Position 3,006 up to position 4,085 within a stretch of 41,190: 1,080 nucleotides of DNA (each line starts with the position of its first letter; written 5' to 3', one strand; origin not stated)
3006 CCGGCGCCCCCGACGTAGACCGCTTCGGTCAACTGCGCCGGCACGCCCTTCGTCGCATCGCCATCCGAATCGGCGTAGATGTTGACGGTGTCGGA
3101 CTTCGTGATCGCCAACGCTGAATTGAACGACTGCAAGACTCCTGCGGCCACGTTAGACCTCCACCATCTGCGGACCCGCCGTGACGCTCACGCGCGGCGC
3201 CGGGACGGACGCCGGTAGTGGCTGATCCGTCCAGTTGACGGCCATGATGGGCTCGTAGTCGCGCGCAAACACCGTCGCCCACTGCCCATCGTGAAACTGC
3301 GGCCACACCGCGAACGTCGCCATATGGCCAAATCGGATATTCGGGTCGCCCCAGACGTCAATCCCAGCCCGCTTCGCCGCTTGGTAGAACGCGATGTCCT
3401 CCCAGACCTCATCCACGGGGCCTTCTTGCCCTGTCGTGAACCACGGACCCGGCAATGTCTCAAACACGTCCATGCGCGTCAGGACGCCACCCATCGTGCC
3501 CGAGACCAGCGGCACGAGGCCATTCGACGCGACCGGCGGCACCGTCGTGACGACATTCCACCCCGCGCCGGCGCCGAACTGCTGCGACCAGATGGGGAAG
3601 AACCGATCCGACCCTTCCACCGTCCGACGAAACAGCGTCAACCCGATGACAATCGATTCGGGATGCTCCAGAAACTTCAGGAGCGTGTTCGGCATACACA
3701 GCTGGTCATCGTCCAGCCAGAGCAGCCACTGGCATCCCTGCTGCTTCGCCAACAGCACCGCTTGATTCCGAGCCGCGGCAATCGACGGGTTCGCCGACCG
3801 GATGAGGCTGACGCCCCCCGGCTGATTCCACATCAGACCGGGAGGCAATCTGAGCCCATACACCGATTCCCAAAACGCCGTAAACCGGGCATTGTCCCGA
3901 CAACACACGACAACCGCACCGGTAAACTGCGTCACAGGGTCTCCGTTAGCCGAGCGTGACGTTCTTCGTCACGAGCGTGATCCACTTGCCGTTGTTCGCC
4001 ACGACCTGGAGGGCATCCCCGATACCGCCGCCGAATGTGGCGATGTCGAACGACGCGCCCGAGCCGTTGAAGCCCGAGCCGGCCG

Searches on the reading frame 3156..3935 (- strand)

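Call 11: search_protein_families(library=phrogs, proteins=[window:3156-3935:-], max_evalue=0.001)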
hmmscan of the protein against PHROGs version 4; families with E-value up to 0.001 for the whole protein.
window:3156-3935:- (260 aa): 2 families
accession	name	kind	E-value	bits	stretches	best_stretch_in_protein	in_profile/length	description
phrog_34859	-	moron, auxiliary metabolic gene and host takeover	9.8e-10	39.5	1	44-222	44-230/247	glycosyltransferase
phrog_1574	-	unknown function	4.7e-07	30.8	1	63-209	79-233/240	-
